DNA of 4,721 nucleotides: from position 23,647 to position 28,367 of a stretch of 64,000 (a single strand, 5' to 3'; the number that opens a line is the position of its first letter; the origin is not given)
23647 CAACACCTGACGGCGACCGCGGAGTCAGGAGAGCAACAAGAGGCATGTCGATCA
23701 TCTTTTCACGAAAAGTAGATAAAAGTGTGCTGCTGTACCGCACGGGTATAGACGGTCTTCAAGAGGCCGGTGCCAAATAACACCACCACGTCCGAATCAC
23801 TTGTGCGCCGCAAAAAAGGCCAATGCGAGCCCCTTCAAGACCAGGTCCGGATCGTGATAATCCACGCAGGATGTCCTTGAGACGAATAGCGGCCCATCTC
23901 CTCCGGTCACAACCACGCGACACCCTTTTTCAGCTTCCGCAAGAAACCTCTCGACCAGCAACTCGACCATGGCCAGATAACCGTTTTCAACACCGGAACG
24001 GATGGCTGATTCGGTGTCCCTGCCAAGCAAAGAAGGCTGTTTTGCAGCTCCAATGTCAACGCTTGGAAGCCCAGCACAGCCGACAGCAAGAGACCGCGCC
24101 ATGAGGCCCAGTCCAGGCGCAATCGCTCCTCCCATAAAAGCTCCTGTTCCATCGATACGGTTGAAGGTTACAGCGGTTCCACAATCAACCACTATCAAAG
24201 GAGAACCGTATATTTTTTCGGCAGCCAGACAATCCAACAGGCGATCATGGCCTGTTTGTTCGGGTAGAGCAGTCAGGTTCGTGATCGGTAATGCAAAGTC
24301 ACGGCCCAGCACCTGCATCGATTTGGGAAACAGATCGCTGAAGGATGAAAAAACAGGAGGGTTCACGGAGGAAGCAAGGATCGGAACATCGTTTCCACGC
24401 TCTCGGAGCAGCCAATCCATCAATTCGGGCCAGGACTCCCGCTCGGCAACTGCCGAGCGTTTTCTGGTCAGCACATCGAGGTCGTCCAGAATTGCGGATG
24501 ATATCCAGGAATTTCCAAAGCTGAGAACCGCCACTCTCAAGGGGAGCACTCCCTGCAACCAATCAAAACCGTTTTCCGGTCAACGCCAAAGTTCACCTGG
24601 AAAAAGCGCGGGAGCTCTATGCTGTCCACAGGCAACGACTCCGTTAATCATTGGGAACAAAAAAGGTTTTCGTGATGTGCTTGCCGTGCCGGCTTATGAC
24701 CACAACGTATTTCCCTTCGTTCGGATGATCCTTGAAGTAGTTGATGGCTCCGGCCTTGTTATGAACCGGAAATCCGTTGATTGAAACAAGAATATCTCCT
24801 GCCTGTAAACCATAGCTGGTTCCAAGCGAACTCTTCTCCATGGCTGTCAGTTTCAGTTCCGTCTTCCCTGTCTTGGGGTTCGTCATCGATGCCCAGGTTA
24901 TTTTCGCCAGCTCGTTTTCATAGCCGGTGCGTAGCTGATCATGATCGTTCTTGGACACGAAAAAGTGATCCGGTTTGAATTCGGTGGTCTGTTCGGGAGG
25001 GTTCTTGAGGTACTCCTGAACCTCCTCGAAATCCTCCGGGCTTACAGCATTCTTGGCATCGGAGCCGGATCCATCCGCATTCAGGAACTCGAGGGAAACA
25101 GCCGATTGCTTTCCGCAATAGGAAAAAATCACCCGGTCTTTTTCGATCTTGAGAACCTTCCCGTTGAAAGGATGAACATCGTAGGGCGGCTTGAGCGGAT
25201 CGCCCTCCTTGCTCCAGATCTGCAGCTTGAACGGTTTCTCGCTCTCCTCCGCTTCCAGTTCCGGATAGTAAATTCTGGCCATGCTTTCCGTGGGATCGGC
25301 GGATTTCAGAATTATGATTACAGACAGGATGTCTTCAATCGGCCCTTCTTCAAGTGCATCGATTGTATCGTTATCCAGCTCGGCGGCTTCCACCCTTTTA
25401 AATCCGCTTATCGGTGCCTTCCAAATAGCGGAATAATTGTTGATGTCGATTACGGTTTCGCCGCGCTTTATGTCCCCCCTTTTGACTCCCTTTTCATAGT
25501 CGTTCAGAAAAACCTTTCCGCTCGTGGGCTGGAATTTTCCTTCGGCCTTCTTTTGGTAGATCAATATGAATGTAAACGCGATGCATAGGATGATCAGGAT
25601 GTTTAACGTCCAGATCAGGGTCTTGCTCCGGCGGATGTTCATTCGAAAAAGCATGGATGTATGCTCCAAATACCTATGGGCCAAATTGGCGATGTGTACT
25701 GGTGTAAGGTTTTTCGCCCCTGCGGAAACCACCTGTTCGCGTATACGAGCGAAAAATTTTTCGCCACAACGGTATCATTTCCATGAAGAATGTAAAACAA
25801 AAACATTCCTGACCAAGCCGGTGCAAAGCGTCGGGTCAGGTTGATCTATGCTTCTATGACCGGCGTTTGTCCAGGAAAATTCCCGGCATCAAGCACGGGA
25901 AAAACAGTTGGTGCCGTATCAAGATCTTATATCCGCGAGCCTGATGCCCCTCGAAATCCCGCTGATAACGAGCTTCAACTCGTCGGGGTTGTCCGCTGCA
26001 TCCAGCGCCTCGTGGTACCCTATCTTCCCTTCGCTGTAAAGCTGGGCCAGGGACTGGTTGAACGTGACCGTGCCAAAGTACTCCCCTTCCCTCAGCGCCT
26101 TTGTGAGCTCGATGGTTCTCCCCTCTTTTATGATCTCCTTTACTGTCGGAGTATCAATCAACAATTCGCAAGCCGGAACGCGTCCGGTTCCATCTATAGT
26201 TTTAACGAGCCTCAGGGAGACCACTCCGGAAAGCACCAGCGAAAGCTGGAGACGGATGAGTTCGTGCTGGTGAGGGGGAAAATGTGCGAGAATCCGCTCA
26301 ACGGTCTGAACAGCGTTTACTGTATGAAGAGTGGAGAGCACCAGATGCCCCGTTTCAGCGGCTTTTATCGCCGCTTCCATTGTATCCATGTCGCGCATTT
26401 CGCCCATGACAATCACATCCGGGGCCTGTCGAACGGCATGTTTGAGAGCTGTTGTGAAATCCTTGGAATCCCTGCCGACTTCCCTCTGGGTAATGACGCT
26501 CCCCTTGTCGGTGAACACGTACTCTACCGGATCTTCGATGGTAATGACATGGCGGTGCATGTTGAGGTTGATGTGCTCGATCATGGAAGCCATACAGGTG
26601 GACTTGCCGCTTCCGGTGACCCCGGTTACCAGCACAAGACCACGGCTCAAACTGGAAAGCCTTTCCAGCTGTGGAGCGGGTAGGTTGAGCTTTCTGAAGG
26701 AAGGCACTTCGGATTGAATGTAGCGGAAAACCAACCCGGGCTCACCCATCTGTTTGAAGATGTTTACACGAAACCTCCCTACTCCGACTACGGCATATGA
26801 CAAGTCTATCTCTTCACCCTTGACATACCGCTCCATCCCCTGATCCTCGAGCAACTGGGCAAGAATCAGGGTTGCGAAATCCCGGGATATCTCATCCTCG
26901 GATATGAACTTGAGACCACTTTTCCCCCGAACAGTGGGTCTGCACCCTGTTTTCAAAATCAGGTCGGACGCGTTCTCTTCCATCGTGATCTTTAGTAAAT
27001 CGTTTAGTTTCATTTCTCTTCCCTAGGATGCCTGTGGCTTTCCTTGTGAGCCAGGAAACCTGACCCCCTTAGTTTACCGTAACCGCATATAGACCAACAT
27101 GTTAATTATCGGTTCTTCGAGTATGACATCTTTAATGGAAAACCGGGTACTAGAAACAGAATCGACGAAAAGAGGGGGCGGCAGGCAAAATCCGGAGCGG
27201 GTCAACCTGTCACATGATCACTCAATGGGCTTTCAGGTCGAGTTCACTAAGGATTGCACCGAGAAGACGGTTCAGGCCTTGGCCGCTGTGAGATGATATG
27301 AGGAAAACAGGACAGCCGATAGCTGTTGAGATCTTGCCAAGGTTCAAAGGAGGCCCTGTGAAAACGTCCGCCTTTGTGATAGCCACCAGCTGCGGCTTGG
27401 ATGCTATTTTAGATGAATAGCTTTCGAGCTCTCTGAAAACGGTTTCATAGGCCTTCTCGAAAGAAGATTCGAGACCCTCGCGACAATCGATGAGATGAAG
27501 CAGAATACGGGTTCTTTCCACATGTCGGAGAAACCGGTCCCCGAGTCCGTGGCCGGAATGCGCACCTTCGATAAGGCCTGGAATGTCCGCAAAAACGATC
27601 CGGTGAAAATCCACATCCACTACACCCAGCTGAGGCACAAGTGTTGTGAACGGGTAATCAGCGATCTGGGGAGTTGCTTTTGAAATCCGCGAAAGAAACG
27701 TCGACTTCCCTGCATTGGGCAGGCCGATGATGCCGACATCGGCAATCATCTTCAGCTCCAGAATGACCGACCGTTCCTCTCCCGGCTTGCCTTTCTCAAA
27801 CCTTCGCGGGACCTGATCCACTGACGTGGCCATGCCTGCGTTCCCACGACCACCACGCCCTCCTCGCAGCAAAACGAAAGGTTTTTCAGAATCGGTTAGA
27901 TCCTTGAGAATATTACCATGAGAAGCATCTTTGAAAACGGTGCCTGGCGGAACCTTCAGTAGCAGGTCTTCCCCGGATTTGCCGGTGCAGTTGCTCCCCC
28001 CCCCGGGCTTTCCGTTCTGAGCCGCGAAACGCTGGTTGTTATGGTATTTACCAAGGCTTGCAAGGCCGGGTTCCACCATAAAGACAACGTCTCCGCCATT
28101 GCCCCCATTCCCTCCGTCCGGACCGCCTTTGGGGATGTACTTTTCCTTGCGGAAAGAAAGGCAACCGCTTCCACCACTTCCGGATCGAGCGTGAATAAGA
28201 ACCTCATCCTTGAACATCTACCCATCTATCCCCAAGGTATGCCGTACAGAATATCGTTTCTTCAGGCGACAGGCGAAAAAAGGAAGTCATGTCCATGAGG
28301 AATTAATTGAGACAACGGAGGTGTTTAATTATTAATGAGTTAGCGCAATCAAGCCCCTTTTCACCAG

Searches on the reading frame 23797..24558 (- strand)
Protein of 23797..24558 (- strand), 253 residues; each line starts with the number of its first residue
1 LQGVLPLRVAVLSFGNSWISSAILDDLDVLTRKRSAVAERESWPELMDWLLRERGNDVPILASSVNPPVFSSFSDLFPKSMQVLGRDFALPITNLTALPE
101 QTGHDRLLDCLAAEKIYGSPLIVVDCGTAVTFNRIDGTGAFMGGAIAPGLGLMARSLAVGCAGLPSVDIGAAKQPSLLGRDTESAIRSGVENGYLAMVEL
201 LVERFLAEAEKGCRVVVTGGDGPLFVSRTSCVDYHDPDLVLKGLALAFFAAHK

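Call 28: search_protein_families(library=pfam, proteins=[window:23797-24558:-], max_evalue=0.001)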
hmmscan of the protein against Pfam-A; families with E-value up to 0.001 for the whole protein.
window:23797-24558:- (253 aa): 1 family
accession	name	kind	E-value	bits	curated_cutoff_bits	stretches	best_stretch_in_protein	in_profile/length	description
PF03309.20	Pan_kinase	-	6e-39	134.5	24.7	1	13-204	5-205/205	Type III pantothenate kinase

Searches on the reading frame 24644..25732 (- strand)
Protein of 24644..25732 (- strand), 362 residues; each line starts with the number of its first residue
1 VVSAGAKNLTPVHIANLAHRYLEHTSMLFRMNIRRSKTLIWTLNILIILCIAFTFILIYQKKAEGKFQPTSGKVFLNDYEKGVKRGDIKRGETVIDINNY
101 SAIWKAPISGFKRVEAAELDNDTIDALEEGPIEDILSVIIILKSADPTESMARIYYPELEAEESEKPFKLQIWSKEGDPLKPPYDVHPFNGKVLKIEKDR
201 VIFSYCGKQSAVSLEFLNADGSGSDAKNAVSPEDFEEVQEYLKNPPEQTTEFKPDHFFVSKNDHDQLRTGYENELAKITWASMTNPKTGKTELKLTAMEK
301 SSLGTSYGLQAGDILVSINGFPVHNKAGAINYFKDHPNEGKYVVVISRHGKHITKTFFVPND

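Call 28: search_protein_families(library=pfam, proteins=[window:24644-25732:-], max_evalue=0.001)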
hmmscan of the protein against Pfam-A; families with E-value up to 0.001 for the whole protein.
window:24644-25732:- (362 aa): 1 family
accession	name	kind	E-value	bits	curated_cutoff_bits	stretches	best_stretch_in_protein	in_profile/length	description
PF17820.7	PDZ_6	-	7.9e-07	29.2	27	1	297-338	4-45/54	PDZ domain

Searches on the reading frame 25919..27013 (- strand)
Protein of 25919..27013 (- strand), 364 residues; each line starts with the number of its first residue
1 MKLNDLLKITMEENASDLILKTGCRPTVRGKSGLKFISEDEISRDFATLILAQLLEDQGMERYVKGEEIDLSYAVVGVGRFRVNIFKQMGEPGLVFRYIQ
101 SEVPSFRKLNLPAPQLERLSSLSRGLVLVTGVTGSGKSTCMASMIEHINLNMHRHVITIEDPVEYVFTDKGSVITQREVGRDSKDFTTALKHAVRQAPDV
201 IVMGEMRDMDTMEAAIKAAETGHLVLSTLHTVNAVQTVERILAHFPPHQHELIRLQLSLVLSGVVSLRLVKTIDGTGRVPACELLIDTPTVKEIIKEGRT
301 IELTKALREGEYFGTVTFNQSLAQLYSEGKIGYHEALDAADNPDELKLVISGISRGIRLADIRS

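Call 28: search_protein_families(library=pfam, proteins=[window:25919-27013:-], max_evalue=0.001)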
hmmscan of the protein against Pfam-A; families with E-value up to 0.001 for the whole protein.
window:25919-27013:- (364 aa): 3 families
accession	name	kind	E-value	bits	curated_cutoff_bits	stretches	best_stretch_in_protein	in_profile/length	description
PF00437.27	T2SSE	-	3.1e-42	145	24.9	1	80-279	93-287/370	Type II/IV secretion system protein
PF13191.12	AAA_16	-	0.00027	21.9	32.6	1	116-166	16-63/167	AAA ATPase domain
PF13401.12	AAA_22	-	0.0003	21.6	27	1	123-209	4-96/130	AAA domain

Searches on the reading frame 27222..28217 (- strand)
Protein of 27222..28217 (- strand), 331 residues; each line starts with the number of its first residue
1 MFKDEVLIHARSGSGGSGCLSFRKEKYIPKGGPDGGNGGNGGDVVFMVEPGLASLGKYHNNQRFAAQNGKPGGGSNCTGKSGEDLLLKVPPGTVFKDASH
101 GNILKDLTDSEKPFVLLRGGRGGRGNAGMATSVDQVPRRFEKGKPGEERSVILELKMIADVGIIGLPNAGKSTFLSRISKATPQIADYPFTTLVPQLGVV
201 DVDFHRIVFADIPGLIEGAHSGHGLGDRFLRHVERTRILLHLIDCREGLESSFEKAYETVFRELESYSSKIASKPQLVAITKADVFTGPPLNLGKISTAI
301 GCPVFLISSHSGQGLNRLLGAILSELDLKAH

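Call 28: search_protein_families(library=pfam, proteins=[window:27222-28217:-], max_evalue=0.001)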
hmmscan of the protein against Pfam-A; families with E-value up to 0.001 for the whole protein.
window:27222-28217:- (331 aa): 3 families
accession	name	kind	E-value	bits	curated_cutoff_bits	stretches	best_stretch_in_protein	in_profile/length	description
PF01018.28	GTP1_OBG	-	9.8e-55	184.9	27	1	4-157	2-155/155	GTP1/OBG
PF01926.29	MMR_HSR1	-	1.4e-24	86.8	21.9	1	160-282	1-113/113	50S ribosome-binding GTPase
PF02421.24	FeoB_N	-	2.6e-09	37.2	27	1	161-215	3-57/156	Ferrous iron transport protein B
